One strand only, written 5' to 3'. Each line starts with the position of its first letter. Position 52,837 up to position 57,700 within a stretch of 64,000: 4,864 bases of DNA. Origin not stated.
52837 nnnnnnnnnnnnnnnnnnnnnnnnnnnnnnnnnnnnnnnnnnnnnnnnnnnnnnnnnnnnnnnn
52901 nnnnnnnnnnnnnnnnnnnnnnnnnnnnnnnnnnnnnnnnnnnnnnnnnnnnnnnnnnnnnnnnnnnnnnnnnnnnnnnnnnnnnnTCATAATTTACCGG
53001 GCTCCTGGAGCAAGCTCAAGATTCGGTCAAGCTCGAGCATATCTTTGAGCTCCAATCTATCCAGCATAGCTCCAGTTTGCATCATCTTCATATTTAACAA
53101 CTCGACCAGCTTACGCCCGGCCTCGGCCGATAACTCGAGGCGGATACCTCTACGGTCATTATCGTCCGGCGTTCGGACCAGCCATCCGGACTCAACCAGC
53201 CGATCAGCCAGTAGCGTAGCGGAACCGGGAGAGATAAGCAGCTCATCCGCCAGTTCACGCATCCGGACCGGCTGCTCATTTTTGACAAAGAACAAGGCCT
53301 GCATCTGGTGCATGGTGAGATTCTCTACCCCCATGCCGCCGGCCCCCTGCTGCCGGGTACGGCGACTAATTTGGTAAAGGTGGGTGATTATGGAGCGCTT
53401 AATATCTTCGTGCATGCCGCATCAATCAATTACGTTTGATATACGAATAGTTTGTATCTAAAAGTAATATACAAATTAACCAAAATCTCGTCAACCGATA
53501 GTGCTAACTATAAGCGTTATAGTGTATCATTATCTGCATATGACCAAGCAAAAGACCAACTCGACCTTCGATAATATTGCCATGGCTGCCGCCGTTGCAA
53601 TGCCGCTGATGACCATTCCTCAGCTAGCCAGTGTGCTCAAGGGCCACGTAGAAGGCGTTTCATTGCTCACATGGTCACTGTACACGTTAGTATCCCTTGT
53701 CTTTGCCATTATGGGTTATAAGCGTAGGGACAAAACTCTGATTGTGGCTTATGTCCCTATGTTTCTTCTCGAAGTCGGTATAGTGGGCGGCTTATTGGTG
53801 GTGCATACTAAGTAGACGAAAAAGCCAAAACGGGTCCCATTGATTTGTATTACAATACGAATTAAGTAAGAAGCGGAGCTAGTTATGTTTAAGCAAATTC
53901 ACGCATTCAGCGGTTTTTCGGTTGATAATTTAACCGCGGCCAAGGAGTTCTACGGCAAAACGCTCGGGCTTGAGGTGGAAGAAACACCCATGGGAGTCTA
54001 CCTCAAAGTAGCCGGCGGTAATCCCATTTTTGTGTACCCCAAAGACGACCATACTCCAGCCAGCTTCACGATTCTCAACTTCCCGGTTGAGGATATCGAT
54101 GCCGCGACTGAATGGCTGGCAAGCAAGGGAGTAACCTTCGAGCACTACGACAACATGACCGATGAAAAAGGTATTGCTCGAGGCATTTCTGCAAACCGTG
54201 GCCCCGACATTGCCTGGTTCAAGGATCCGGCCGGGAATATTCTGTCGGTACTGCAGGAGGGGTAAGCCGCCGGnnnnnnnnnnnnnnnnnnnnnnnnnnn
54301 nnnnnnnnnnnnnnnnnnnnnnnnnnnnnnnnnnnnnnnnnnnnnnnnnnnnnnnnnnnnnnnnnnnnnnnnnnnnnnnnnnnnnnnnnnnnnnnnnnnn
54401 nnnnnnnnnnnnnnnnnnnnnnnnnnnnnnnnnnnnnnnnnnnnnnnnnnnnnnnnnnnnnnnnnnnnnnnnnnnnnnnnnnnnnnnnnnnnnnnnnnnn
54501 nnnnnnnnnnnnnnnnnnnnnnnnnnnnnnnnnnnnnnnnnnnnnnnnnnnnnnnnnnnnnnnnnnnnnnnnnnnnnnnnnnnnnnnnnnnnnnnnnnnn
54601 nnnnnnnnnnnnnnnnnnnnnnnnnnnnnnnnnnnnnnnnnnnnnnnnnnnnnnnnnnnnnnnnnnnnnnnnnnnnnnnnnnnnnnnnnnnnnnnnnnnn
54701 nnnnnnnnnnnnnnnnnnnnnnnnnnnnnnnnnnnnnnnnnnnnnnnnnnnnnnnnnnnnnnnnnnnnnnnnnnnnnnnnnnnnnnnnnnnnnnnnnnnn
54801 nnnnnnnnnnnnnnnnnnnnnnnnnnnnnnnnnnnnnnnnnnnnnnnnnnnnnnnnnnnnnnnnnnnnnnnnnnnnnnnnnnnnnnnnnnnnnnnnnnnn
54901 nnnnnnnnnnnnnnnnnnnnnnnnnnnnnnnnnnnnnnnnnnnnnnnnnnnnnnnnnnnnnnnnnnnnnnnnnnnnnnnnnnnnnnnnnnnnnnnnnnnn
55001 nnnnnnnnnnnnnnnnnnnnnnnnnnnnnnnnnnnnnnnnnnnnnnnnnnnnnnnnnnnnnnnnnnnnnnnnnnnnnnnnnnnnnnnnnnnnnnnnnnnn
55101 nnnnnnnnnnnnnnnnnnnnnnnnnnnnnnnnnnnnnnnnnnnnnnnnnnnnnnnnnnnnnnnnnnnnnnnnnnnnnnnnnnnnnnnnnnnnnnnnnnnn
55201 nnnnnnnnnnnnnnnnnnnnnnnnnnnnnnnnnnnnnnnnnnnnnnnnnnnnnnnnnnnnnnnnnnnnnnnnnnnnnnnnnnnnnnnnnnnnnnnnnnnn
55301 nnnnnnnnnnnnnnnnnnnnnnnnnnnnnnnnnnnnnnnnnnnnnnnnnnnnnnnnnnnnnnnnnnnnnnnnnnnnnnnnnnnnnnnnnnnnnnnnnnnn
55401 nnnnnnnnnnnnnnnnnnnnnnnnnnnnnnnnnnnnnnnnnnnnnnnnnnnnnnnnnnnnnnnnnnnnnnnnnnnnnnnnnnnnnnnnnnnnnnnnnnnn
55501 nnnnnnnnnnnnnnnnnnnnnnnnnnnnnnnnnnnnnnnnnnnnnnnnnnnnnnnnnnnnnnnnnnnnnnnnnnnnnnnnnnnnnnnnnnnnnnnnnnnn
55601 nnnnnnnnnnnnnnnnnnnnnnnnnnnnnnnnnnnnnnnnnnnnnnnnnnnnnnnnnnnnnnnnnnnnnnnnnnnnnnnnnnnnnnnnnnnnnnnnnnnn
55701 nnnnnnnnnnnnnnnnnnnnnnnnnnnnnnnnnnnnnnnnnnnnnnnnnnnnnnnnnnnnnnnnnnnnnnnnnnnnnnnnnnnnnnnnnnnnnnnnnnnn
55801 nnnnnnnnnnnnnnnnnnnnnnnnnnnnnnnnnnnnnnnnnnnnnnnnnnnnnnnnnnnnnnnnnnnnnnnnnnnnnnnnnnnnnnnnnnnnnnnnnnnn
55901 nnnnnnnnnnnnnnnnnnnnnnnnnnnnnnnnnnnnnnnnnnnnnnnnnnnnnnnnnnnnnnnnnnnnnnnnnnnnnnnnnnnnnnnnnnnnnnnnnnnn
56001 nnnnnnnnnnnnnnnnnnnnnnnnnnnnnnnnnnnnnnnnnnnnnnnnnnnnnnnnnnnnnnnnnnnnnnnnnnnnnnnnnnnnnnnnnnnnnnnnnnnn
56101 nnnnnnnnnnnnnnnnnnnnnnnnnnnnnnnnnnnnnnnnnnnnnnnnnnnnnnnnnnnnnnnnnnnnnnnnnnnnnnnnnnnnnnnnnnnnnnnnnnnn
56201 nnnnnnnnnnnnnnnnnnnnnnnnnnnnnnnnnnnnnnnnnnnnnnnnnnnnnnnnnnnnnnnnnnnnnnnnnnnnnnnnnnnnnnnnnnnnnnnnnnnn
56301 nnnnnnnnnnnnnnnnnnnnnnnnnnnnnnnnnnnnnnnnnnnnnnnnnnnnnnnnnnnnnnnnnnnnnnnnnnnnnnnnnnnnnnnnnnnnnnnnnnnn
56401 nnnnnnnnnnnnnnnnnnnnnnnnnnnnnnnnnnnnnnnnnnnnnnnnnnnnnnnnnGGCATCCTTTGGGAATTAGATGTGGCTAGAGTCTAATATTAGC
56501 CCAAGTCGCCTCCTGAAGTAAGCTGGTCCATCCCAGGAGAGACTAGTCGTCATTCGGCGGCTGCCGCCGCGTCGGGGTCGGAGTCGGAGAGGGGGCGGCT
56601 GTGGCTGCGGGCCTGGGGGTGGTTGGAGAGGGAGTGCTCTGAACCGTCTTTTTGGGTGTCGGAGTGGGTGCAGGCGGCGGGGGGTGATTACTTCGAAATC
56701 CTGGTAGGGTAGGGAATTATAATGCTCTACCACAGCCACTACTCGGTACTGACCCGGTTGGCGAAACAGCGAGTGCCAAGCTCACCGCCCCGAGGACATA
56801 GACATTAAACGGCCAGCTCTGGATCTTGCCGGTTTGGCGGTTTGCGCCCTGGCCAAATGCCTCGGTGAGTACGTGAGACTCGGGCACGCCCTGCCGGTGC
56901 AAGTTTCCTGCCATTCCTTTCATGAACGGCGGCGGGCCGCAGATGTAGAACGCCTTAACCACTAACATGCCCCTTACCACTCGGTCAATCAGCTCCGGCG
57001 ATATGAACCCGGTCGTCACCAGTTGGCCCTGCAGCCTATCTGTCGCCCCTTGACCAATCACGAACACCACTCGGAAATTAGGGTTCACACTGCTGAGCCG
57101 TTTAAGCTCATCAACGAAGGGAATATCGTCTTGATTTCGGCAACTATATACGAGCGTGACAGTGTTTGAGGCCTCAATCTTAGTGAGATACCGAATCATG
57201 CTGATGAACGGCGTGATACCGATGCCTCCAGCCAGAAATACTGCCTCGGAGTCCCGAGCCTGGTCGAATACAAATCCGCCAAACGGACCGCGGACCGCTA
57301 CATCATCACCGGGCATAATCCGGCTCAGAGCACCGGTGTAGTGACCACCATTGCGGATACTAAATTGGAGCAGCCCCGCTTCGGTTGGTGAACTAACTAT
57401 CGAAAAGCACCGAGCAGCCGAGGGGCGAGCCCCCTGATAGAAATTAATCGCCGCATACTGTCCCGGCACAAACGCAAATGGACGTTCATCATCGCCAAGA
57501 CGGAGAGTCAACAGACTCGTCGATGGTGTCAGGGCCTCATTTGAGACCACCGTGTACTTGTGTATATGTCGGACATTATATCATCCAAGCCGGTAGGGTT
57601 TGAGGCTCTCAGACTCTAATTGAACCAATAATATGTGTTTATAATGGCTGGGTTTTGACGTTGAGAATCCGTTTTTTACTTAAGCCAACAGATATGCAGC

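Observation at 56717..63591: Clustered flavin/haem redox module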

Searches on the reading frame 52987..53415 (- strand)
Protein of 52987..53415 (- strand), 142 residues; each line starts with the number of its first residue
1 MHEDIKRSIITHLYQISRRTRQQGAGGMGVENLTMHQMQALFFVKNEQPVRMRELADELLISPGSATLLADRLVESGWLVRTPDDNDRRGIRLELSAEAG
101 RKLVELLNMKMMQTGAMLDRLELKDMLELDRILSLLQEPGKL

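Call 3: search_protein_families(library=pfam, proteins=[window:52987-53415:-], max_evalue=0.01)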
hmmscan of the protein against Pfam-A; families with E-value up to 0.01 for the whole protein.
window:52987-53415:- (142 aa): 4 families
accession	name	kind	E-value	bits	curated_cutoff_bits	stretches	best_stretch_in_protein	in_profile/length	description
PF01047.28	MarR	-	2.4e-14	53.4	24.6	1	33-90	1-58/59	MarR family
PF12802.13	MarR_2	-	9.4e-14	51.8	27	1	32-89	2-60/61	MarR family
PF13463.12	HTH_27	-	5.7e-05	23.8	22.2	1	33-98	1-67/68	Winged helix DNA-binding domain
PF13412.12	HTH_24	-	0.0068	16.4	21.9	0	50-79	18-47/48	Winged helix-turn-helix DNA-binding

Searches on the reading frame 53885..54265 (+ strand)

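Call 3: search_protein_families(library=pfam, proteins=[window:53885-54265:+], max_evalue=0.01)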
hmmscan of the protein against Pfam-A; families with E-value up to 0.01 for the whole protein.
window:53885-54265:+ (126 aa): 4 families
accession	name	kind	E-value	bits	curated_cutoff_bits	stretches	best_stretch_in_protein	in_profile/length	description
PF00903.31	Glyoxalase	-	7.5e-08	33.2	20.6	1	11-120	7-119/121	Glyoxalase/Bleomycin resistance protein/Dioxygenase superfamily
PF22677.2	Ble-like_N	-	3e-06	27.3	24.5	1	13-42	9-38/41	Bleomycin resistance protein-like N-terminal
PF13669.12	Glyoxalase_4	-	0.0013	19.4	27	0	10-86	4-94/109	Glyoxalase/Bleomycin resistance protein/Dioxygenase superfamily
PF18029.7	Glyoxalase_6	-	0.0066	17.5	23.6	0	13-120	6-103/106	Glyoxalase-like domain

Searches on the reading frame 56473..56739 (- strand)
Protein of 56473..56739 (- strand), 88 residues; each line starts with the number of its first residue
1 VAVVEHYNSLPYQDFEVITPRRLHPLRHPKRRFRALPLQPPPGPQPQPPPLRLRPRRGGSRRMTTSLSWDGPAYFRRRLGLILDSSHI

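Call 57: search_protein_families(library=pfam, proteins=[window:56473-56739:-], max_evalue=10)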
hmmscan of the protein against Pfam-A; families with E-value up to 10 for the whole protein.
window:56473-56739:- (88 aa): 0 families

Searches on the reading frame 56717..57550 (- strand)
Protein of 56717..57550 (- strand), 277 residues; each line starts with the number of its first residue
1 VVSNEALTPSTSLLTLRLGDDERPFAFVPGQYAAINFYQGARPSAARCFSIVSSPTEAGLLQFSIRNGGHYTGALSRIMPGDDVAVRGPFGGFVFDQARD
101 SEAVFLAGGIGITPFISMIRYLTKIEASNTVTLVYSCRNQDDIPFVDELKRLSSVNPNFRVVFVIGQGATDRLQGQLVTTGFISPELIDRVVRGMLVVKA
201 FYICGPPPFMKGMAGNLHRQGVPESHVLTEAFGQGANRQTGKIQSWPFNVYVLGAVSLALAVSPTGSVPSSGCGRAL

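Call 3: search_protein_families(library=pfam, proteins=[window:56717-57550:-], max_evalue=0.01)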
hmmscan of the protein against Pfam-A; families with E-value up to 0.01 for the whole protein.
window:56717-57550:- (277 aa): 3 families
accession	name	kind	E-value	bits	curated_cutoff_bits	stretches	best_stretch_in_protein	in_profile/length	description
PF00175.26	NAD_binding_1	-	5.8e-16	59.5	22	1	105-213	1-107/109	Oxidoreductase NAD-binding domain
PF00970.30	FAD_binding_6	-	4.9e-10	40.1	21.1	1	3-94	6-98/99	Oxidoreductase FAD-binding domain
PF08030.17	NAD_binding_6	-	5.3e-07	30.3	22.2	1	104-156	5-63/156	Ferric reductase NAD binding domain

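Call 4: search_protein_families(library=ncbifam, proteins=[window:56717-57550:-], max_evalue=0.01)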
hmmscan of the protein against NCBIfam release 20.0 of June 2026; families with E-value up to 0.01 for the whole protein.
window:56717-57550:- (277 aa): 27 families (the best 25 are shown)
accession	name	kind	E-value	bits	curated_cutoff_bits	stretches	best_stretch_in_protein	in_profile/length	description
NF009805.0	PRK13289.1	equivalog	2.4e-31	109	432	1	15-235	173-395/399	NO-inducible flavohemoprotein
NF040810.1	BenC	equivalog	1.4e-28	100.1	430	1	6-232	114-330/333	benzoate 1,2-dioxygenase electron transfer component BenC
NF007964.0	PRK10684.1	equivalog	2.6e-27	95.6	383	1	25-236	35-241/333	NADH oxidoreductase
NF045803.1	MethMoxFADbindMmoC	equivalog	4.6e-27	94.7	500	1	16-232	126-340/343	aromatic/alkene monooxygenase hydroxylase FAD-binding subunit MmoC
NF008822.0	PRK11872.1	equivalog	6.4e-24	84.6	402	1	5-235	115-338/341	anthranilate 1,2-dioxygenase electron transfer component AntC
NF058606.1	GlBtMonoRdsGbcB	equivalog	1.3e-23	83.5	500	1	25-239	41-254/362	glycine betaine monooxygenase reductase subunit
NF006220.0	PRK08345.1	subfamily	7.7e-23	81.1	395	1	5-222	19-241/294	cytochrome-c3 hydrogenase subunit gamma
TIGR02160.1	PA_CoA_Oxy5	hypoth_equivalog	6.3e-22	77.9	420.8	1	24-235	30-244/352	1,2-phenylacetyl-CoA epoxidase subunit PaaE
TIGR01941.1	nqrF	equivalog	1.1e-18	67.4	295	1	44-233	204-404/405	NADH:ubiquinone reductase (Na(+)-transporting) subunit F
NF040830.1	sulfhyd_ShyC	equivalog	2.2e-18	66.4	600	1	5-152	15-160/288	NAD(P)-dependent hydrogenase/sulfhydrogenase 2 subunit gamma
NF000796.0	PRK00054.1-1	equivalog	1.3e-14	54.1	224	1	24-221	26-193/254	dihydroorotate dehydrogenase electron transfer subunit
NF040835.1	sulfhyd_HydG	equivalog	4.5e-14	52.4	650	1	12-160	33-181/292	NADPH-dependent hydrogenase/sulfhydrogenase 1 subunit gamma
TIGR02911.1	sulfite_red_B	equivalog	4.8e-14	52.1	288.6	1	56-226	54-218/261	anaerobic sulfite reductase subunit AsrB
NF005963.0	PRK08051.1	equivalog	2.1e-13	50.1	230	1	22-232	26-230/233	NAD(P)H-flavin reductase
NF004317.0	PRK05713.1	equivalog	6e-11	42.1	338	1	11-232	104-308/312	iron-sulfur-binding ferredoxin reductase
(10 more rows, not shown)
